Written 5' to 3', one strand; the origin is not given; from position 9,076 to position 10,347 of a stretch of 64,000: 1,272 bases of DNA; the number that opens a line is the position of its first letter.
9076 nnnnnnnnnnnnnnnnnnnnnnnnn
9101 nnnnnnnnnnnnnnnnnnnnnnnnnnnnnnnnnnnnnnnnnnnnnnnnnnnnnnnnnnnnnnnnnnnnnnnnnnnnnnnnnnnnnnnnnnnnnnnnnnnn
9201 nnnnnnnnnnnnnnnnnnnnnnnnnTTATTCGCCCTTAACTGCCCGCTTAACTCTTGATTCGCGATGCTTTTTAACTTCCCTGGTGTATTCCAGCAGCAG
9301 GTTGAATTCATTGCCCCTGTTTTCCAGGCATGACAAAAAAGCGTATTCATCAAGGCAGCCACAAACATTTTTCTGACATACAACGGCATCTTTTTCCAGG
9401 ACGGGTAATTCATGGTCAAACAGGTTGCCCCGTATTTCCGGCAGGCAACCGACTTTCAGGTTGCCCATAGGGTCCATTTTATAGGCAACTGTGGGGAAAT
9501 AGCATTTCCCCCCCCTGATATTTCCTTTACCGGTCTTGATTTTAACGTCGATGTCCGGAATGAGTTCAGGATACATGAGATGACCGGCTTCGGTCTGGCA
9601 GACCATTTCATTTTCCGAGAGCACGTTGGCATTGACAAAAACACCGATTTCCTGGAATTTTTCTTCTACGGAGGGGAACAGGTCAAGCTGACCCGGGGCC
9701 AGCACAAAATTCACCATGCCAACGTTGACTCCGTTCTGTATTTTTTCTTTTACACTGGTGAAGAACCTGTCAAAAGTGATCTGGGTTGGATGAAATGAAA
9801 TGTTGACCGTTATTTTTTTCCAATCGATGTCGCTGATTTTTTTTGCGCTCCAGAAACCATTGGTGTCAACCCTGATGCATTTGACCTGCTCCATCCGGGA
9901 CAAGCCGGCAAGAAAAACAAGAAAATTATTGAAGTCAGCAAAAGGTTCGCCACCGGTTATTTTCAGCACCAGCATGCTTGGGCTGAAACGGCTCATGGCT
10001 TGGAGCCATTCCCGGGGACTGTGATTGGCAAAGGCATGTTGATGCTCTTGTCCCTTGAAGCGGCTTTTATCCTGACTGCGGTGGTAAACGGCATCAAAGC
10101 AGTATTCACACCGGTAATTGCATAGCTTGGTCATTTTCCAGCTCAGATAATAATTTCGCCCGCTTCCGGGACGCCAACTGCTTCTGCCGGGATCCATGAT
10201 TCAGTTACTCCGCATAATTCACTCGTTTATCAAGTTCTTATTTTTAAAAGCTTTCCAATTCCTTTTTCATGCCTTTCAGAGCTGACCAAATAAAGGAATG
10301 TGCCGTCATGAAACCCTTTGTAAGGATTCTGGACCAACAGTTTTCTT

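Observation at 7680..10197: SGNH/GDSL hydrolase fused to a radical SAM domain, translationally coupled to a paralogous stand-alone radical SAM gene inside a glycosyltransferase operon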

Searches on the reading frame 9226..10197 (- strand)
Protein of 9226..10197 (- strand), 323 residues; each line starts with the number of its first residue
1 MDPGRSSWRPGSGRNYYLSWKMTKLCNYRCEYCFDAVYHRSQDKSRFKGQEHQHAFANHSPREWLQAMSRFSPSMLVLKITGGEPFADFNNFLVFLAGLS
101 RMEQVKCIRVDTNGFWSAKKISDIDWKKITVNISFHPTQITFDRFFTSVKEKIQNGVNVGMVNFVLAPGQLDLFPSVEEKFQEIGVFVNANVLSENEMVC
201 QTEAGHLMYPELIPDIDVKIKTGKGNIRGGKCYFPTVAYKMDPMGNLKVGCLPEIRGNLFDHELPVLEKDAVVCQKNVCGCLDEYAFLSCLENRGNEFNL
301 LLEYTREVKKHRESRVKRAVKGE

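Call 6: search_protein_families(library=pfam, proteins=[window:9226-10197:-], max_evalue=0.01)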
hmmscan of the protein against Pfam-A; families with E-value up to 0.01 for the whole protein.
window:9226-10197:- (323 aa): 2 families
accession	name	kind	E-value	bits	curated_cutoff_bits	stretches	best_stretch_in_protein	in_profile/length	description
PF04055.27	Radical_SAM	-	0.00032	21.3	29.5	1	22-124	3-100/166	Radical SAM superfamily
PF13353.11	Fer4_12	-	0.0013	19.5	22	1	25-101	14-79/137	4Fe-4S single cluster domain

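Call 7: search_protein_families(library=ncbifam, proteins=[window:9226-10197:-], max_evalue=0.01)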
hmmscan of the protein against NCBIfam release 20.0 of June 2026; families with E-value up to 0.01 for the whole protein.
window:9226-10197:- (323 aa): 12 families
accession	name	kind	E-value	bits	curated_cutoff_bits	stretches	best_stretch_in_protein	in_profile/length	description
NF038073.1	rSAM_STM4011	subfamily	1.8e-18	66.8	200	1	24-291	10-263/278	STM4011 family radical SAM protein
NF038283.1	viperin_w_prok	equivalog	1.7e-08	34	180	1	18-115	4-93/281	viperin family antiviral radical SAM protein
NF033640.1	N_Twi_rSAM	subfamily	2.5e-08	33.5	170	1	17-129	112-230/398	twitch domain-containing radical SAM protein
TIGR02666.1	moaA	equivalog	3.1e-08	33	284.05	1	17-136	11-123/336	GTP 3',8-cyclase MoaA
TIGR02668.1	moaA_archaeal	equivalog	2.2e-05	23.6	325.25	1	20-166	14-157/303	GTP 3',8-cyclase MoaA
NF041707.1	rSAM_YhhB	equivalog_domain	2.9e-05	23.1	445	1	21-146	7-133/369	cyclophane-forming radical SAM/SPASM peptide maturase YhhB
TIGR03977.1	rSAM_pair_HxsC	equivalog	0.00015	20.7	267.9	1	22-134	31-133/292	His-Xaa-Ser system radical SAM maturase HxsC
TIGR04546.1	rSAM_ahbC_deAc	equivalog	0.0012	17.7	650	1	18-146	41-156/390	12,18-didecarboxysiroheme deacetylase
TIGR04054.1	rSAM_NirJ1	equivalog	0.0016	17.1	650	1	16-130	36-134/387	putative heme d1 biosynthesis radical SAM protein NirJ1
NF050038.1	rSAM_RiPP_GggB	equivalog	0.0026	16.8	650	1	23-144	49-163/398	streptosactin maturase GggB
NF001199.0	PRK00164.2-1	equivalog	0.0063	15.7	231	0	21-160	17-149/308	GTP 3',8-cyclase MoaA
NF045646.2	rSAM_Se_TrsS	equivalog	0.0069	15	490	1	22-120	92-176/441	radical SAM (seleno)protein TrsS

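Call 28: find_homologous_proteins(query=window:9226-10197:-)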
Query window:9226-10197:- (323 aa): 29 proteins with E <= 0.001 among 627 candidates.
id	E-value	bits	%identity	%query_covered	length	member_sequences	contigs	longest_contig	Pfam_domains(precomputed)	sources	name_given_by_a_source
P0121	6.1e-225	763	100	100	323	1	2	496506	-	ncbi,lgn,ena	-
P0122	2.5e-74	268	42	93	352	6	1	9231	PF04055.28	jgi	jgi:organic radical activating enzyme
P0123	4.1e-73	264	42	93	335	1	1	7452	PF04055.28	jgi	jgi:MoaA/NifB/PqqE/SkfB family radical SAM enzyme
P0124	2.2e-70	255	39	99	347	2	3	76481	PF04055.28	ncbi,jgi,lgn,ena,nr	ncbi:MAG: 4Fe-4S cluster-binding domain-containing protein [Proteobacteria bacterium]|nr:4Fe-4S clus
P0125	3.5e-54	202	36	95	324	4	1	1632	PF04055.28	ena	-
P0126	9.6e-51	191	34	93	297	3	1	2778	PF04055.28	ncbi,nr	ncbi:MAG TPA: radical SAM protein [Bacillota bacterium]|nr:radical SAM protein [Bacillota bacterium]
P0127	1.7e-49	187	33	93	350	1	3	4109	PF04055.28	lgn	-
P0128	3.2e-43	166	34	92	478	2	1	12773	PF04055.28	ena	-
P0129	3.9e-42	163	35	93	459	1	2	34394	PF04055.28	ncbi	-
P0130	1.3e-40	158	35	96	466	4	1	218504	PF04055.28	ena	-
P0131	1.6e-16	78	34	52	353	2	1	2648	PF04055.28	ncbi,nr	ncbi:MAG: radical SAM protein [candidate division Zixibacteria bacterium]|nr:radical SAM protein [ca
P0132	2.6e-16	78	27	90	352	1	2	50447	PF04055.28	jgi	-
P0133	3.8e-16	77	28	93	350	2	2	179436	PF04055.28,PF13353.12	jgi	jgi:MoaA/NifB/PqqE/SkfB family radical SAM enzyme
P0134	1.0e-14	72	30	52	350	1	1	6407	PF04055.28,PF13353.12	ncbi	-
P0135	1.5e-14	72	30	52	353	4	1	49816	PF04055.28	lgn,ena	-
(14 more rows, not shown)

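Call 31: find_encoding_contigs(protein=P0124, flank=8000, max_places=1)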
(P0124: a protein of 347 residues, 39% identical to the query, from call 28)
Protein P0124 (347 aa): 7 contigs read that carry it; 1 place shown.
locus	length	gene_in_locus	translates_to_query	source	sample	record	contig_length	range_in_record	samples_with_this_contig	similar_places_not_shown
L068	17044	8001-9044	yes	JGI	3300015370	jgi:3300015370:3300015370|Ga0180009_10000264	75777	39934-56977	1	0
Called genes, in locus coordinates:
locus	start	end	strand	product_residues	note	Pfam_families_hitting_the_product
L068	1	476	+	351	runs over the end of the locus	PF16868:NMT1_3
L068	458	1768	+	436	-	PF04422:FrhB_FdhB_N, PF04432:FrhB_FdhB_C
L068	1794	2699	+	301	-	PF00478:IMPDH (faint), PF03060:NMO, PF01070:FMN_dh (weak)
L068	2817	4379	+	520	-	PF00501:AMP-binding, PF13193:AMP-binding_C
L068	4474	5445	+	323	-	PF00753:Lactamase_B, PF21221:B_lactamase-like_C (weak)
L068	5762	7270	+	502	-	PF19577:DcaP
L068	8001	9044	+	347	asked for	PF04055:Radical_SAM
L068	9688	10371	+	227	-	PF00392:GntR, PF07702:UTRA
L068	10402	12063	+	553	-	PF00890:FAD_binding_2, PF01266:DAO (faint), PF01946:Thi4 (faint), PF03486:HI0933_like (faint), PF07992:Pyr_redox_2 (faint), PF02910:Succ_DH_flav_C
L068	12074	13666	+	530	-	PF14691:Fer4_20, PF13738:Pyr_redox_3 (faint), PF00070:Pyr_redox (faint), PF00890:FAD_binding_2 (faint), PF01134:GIDA (faint), PF01262:AlaDh_PNT_C (faint), PF07992:Pyr_redox_2, PF13450:NAD_binding_8 (weak), +4 more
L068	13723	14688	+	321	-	PF03401:TctC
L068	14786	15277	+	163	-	PF07331:TctB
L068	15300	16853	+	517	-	PF01970:TctA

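Call 32: find_encoding_contigs(protein=P0122, flank=8000, max_places=1)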
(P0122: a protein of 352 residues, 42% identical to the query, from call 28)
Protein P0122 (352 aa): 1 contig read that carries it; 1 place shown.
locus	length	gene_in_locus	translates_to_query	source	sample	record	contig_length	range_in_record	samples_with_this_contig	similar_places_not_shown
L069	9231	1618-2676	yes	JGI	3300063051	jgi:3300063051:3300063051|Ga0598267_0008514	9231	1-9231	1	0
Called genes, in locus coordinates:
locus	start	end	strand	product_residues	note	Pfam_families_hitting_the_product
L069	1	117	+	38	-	?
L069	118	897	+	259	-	PF01061:ABC2_membrane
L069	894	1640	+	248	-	PF00005:ABC_tran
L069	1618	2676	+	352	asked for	PF04055:Radical_SAM (weak)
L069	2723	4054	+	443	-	PF04230:PS_pyruv_trans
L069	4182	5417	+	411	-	PF13692:Glyco_trans_1_4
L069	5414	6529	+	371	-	PF02350:Epimerase_2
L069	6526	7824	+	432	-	-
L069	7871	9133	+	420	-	PF13439:Glyco_transf_4 (weak), PF13579:Glyco_trans_4_4 (weak), PF00534:Glycos_transf_1, PF13692:Glyco_trans_1_4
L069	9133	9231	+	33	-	?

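Call 42: search_protein_families(library=pfam, proteins=[P0130], max_evalue=0.001)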
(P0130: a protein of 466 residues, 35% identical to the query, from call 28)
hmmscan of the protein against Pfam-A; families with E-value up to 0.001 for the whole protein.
P0130 (466 aa): 1 family
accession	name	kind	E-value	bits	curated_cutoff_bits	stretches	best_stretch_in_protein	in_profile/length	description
PF04055.27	Radical_SAM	-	3.2e-08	34.4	29.5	1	18-119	3-101/166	Radical SAM superfamily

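Call 72: search_protein_families(library=padloc, proteins=[window:9226-10197:-], max_evalue=0.001)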
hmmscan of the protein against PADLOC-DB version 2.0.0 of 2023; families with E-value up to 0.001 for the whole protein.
window:9226-10197:- (323 aa): 2 families
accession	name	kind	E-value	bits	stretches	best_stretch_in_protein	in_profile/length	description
PDLC02903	pVip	-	7.4e-09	33.4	1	19-88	3-55/257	Viperins not associated with kinases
PDLC02904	pVip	-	3e-06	25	1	18-120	5-91/262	Viperins associated with kinases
